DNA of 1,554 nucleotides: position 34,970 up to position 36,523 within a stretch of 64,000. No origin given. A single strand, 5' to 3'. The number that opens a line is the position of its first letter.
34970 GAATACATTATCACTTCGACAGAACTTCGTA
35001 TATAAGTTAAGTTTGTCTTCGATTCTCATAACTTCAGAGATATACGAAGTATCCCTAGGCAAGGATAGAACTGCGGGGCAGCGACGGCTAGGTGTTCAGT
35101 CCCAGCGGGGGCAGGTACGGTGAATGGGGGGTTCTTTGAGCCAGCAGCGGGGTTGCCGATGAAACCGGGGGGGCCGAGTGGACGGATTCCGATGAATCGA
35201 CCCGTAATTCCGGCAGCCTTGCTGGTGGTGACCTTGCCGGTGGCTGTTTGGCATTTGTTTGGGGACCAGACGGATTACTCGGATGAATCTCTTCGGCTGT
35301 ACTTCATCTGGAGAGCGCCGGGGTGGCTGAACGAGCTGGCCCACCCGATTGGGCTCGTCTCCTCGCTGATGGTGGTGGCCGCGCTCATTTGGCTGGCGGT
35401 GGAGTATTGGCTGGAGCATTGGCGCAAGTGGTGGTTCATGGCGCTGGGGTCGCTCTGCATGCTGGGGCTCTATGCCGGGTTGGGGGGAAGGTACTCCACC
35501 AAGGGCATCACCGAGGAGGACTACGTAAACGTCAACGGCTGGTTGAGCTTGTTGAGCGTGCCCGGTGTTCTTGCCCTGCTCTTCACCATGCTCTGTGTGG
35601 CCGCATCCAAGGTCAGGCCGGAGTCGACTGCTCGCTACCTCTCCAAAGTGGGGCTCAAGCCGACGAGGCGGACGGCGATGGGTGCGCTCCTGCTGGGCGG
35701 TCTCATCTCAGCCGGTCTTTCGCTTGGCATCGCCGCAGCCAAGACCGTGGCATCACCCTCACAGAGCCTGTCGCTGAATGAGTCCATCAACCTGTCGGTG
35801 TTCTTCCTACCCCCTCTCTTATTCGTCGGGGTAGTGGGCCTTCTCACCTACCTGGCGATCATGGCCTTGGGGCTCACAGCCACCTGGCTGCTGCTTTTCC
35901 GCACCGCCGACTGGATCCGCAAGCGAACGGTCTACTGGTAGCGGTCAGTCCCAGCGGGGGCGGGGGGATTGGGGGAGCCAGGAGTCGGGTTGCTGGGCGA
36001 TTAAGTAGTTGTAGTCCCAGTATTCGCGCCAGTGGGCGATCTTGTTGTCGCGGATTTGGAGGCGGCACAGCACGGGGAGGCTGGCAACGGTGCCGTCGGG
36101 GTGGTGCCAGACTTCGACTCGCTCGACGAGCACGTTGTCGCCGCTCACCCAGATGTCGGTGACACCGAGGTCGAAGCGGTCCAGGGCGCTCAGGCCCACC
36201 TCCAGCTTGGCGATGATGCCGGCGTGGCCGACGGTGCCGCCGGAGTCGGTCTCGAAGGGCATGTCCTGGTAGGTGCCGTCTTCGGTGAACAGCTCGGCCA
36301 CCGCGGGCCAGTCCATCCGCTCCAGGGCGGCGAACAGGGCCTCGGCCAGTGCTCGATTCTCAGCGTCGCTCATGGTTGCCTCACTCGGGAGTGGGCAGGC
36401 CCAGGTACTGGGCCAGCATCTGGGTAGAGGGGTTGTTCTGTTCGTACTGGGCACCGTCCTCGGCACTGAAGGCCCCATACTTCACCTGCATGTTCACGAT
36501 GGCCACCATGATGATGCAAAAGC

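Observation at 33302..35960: An identical 16-bp direct repeat occurs three times and brackets a hipBA cassette and a membrane-protein cassette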

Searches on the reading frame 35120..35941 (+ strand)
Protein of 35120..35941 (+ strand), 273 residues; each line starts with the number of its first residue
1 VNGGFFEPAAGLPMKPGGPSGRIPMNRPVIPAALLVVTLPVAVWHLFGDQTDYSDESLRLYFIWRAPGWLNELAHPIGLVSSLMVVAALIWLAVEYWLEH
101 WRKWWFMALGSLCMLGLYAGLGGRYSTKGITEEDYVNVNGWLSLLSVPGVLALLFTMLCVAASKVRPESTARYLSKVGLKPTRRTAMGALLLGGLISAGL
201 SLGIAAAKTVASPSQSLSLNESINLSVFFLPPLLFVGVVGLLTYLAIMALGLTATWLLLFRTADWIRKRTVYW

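Call 7: search_protein_families(library=pfam, proteins=[window:35120-35941:+], max_evalue=0.01)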
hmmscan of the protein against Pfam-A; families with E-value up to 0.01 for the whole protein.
window:35120-35941:+ (273 aa): 0 families

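Call 53: search_protein_families(library=ncbifam, proteins=[window:35120-35941:+], max_evalue=0.001)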
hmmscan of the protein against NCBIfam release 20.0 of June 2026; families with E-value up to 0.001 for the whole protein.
window:35120-35941:+ (273 aa): 0 families

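Call 63: find_homologous_proteins(query=window:35120-35941:+, max_evalue=0.001)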
Query window:35120-35941:+ (273 aa): 34 proteins with E <= 0.001 among 8000 candidates.
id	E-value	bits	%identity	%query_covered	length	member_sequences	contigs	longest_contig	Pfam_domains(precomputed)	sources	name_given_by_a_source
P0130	4.8e-157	540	100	91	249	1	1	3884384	-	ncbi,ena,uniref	ncbi:hypothetical protein [Candidatus Poriferisocius sp.]|uniref:hypothetical protein n=1 Tax=Candid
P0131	5.2e-148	510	89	95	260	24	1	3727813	-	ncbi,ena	-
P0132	9.3e-124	431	77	95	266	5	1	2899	-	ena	-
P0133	7.6e-123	428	76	93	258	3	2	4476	-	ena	-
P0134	2.0e-122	427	74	97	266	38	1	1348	-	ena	-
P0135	9.2e-122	424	78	92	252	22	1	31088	-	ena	-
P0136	1.4e-121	424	76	95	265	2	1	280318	-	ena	-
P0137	3.3e-120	419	74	95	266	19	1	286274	-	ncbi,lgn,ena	-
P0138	1.1e-119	418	78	88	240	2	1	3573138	-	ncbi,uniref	ncbi:hypothetical protein [Candidatus Poriferisocius sp.]|uniref:hypothetical protein n=1 Tax=Candid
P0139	3.7e-119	416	73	97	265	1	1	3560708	-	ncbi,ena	-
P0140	4.6e-119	416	75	95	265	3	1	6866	-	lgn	-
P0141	2.5e-118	413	76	92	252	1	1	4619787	-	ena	-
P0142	3.6e-118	413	76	95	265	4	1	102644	-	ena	-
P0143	3.5e-117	409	73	95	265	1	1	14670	-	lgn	-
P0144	1.1e-116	408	74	92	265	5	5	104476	-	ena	-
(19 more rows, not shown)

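Call 64: find_encoding_contigs(protein=P0130, flank=6000, max_places=3)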
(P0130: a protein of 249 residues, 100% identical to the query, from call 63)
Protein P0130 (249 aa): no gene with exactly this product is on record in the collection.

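Call 67: search_protein_families(library=padloc, proteins=[window:35120-35941:+], max_evalue=0.001)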
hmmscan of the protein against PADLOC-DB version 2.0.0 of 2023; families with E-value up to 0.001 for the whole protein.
window:35120-35941:+ (273 aa): 0 families

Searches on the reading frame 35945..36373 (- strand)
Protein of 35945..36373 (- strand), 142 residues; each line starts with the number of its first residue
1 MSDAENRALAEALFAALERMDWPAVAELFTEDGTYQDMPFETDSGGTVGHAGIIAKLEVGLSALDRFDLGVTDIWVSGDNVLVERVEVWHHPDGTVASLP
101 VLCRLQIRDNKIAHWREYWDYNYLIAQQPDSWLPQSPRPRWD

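Call 7: search_protein_families(library=pfam, proteins=[window:35945-36373:-], max_evalue=0.01)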
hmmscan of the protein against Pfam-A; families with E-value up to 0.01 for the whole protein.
window:35945-36373:- (142 aa): 5 families
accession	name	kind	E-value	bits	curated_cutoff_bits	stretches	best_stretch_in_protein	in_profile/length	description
PF12680.13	SnoaL_2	-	6.6e-14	52.8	27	1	11-115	2-102/102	SnoaL-like domain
PF07858.18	LEH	-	2e-07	31.8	24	1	8-127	5-119/122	Limonene-1,2-epoxide hydrolase catalytic domain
PF07366.18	SnoaL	-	7.1e-06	26.3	28.4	1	10-127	4-125/126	SnoaL-like polyketide cyclase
PF14534.12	DUF4440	-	1e-05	26.3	25.2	1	7-94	2-85/107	Domain of unknown function (DUF4440)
PF13577.12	SnoaL_4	-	6.1e-05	23.5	24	1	7-78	10-73/126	SnoaL-like domain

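Call 9: find_encoding_contigs(protein=window:35945-36373:-, flank=10000, max_places=10)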
Protein window:35945-36373:- (142 aa): no gene with exactly this product is on record in the collection.

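Call 11: find_homologous_proteins(query=window:35945-36373:-)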
Query window:35945-36373:- (142 aa): 9 proteins with E <= 0.001 among 38 candidates.
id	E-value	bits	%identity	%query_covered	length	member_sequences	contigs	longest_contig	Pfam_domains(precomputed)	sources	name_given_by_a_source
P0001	9.4e-89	313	95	99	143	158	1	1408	PF07366.19,PF12680.14,PF14534.13,PF07858.19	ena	-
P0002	7.1e-82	291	91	98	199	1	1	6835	PF07366.19,PF12680.14,PF14534.13,PF07858.19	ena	-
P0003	8.5e-81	287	91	98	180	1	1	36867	PF12680.14,PF14534.13,PF07858.19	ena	-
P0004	7.9e-80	284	86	100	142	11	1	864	PF07366.19,PF12680.14,PF14534.13,PF07858.19,PF13577.13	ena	-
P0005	1.5e-79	283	85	100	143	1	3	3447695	PF07366.19,PF12680.14,PF14534.13,PF07858.19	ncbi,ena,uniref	ncbi:nuclear transport factor 2 family protein [Candidatus Poriferisocius sp.]|uniref:nuclear transp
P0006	2.2e-75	270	84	100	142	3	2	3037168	PF12680.14,PF07858.19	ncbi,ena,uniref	ncbi:nuclear transport factor 2 family protein [Candidatus Poriferisocius sp.]|uniref:nuclear transp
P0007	3.3e-75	269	81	100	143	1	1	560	PF07366.19,PF12680.14,PF14534.13,PF07858.19,PF13577.13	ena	-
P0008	3.9e-47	178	93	63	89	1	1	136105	PF12680.14,PF14534.13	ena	-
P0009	1.7e-11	62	83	28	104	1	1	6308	-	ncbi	-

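Call 13: find_encoding_contigs(protein=P0005, flank=10000, max_places=4)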
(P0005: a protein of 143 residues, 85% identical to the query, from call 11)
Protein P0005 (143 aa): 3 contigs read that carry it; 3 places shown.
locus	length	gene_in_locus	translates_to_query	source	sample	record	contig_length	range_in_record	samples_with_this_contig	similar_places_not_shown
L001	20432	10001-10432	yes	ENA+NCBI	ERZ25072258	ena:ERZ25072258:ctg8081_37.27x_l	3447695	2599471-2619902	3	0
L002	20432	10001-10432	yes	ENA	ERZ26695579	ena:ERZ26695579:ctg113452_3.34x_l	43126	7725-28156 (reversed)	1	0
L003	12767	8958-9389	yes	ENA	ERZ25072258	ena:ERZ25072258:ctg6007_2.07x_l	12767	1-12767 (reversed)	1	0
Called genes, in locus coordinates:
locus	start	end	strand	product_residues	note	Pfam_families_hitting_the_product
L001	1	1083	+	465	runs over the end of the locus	PF01425:Amidase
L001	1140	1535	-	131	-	PF17249:DUF5318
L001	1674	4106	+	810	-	PF02515:CoA_transf_3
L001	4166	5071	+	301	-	-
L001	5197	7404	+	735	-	PF04879:Molybdop_Fe4S4, PF00384:Molybdopterin, PF01568:Molydop_binding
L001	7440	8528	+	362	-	PF01636:APH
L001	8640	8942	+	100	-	PF13560:HTH_31, PF01381:HTH_3, PF12844:HTH_19 (weak)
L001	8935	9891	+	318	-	PF13657:Couple_hipA, PF07804:HipA_C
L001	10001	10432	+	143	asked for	PF07858:LEH, PF07366:SnoaL (weak), PF14534:DUF4440 (weak), PF12680:SnoaL_2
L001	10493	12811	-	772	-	PF00884:Sulfatase, PF01663:Phosphodiest (faint)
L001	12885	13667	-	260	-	PF00903:Glyoxalase, PF13669:Glyoxalase_4 (faint), PF18029:Glyoxalase_6 (weak), PF00903:Glyoxalase, PF18029:Glyoxalase_6 (weak), PF22677:Ble-like_N (weak)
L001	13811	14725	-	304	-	PF04909:Amidohydro_2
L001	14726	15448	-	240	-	PF00596:Aldolase_II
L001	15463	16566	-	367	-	PF04909:Amidohydro_2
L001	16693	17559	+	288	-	PF03446:NAD_binding_2, PF03807:F420_oxidored, PF14833:NAD_binding_11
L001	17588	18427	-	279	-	PF03328:HpcH_HpaI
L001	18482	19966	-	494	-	PF13458:Peripla_BP_6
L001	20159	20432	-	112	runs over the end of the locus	-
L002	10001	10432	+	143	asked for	PF07858:LEH, PF07366:SnoaL (weak), PF14534:DUF4440 (weak), PF12680:SnoaL_2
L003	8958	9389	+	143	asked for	PF07858:LEH, PF07366:SnoaL (weak), PF14534:DUF4440 (weak), PF12680:SnoaL_2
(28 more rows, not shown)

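Call 14: find_encoding_contigs(protein=P0006, flank=10000, max_places=4)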
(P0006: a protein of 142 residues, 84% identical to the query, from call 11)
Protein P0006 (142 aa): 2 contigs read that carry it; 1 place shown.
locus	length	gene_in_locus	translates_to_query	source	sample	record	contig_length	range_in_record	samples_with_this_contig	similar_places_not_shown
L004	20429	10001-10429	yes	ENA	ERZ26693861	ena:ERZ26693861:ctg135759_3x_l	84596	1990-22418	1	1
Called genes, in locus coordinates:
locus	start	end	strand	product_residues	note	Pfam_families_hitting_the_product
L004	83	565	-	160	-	PF02548:Pantoate_transf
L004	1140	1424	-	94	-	-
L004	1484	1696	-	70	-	-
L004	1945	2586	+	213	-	PF01425:Amidase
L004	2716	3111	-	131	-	PF17249:DUF5318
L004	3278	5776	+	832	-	PF02515:CoA_transf_3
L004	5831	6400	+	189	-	-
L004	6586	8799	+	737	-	PF00384:Molybdopterin, PF01568:Molydop_binding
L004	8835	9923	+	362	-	PF01636:APH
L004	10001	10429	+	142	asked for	PF07858:LEH, PF12680:SnoaL_2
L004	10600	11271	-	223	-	PF01325:Fe_dep_repress, PF12802:MarR_2 (weak), PF02742:Fe_dep_repr_C, PF04023:FeoA (weak)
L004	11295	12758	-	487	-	PF00501:AMP-binding, PF13193:AMP-binding_C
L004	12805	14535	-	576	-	PF00501:AMP-binding, PF13193:AMP-binding_C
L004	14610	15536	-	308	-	PF00296:Bac_luciferase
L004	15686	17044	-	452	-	PF00370:FGGY_N, PF02782:FGGY_C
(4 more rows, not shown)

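Call 15: find_encoding_contigs(protein=P0003, flank=10000, max_places=4)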
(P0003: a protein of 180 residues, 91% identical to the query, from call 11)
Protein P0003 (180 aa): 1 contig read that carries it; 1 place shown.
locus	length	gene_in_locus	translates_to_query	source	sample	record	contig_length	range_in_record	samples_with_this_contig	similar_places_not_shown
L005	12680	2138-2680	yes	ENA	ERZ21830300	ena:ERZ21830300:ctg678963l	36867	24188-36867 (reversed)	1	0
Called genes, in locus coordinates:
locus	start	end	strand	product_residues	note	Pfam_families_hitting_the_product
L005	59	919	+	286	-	PF01636:APH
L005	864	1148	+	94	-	-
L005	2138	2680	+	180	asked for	PF07858:LEH (weak), PF12680:SnoaL_2, PF14534:DUF4440 (faint)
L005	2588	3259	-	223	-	PF01325:Fe_dep_repress, PF12802:MarR_2 (weak), PF13545:HTH_Crp_2 (weak), PF01047:MarR (weak), PF02742:Fe_dep_repr_C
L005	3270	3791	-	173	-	PF13193:AMP-binding_C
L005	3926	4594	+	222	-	-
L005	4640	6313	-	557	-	PF00501:AMP-binding, PF13193:AMP-binding_C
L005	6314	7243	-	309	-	PF00296:Bac_luciferase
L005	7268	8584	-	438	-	PF00370:FGGY_N, PF02782:FGGY_C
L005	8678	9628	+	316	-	PF00389:2-Hacid_dh, PF02826:2-Hacid_dh_C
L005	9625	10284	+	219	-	PF00596:Aldolase_II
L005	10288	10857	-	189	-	PF12680:SnoaL_2 (weak)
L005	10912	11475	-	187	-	-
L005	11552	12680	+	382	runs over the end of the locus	PF22691:Thiolase_C_1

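Call 20: find_encoding_contigs(protein=P0009, flank=10000, max_places=4)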
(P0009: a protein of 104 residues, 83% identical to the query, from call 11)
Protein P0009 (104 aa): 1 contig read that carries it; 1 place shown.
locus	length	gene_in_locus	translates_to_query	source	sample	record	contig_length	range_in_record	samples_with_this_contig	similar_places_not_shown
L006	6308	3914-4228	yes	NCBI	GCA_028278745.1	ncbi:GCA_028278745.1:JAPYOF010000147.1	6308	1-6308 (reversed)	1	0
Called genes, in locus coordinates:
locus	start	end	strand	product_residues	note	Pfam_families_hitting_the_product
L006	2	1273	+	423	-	?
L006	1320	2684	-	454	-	PF02661:Fic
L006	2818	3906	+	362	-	PF01636:APH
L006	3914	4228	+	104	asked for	-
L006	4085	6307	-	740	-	?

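Call 21: find_encoding_contigs(protein=P0008, flank=10000, max_places=4)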
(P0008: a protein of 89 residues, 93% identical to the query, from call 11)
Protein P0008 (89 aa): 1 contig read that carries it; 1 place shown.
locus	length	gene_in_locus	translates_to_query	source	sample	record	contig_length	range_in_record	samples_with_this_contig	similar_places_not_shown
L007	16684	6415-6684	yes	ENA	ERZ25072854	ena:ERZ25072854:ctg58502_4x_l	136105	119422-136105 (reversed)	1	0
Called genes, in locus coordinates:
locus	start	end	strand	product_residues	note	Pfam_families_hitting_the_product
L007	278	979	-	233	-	-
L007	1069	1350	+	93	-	-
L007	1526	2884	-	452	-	PF02661:Fic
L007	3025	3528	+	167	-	PF04879:Molybdop_Fe4S4 (weak)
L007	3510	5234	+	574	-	PF00384:Molybdopterin, PF01568:Molydop_binding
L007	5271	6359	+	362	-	PF01636:APH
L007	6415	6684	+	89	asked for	PF14534:DUF4440 (weak), PF12680:SnoaL_2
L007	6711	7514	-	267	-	PF13276:HTH_21, PF00665:rve, PF13683:rve_3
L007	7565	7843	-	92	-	PF01527:HTH_Tnp_1, PF13384:HTH_23 (weak)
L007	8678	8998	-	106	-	PF13560:HTH_31 (weak), PF13744:HTH_37 (faint), PF01381:HTH_3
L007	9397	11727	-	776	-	PF00884:Sulfatase, PF01663:Phosphodiest (faint), PF16347:SGSH_C (weak)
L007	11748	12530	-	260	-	PF00903:Glyoxalase, PF13669:Glyoxalase_4 (faint), PF22677:Ble-like_N (faint), PF00903:Glyoxalase, PF18029:Glyoxalase_6 (weak)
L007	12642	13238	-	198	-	-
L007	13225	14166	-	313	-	PF04909:Amidohydro_2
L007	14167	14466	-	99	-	-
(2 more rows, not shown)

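Call 53: search_protein_families(library=ncbifam, proteins=[window:35945-36373:-], max_evalue=0.001)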
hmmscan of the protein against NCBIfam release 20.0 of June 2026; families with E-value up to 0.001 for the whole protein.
window:35945-36373:- (142 aa): 1 family
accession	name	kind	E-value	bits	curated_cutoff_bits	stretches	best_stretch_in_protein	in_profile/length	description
TIGR02246.1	TIGR02246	subfamily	0.00026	20.9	33.95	1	6-122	6-123/128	SgcJ/EcaC family oxidoreductase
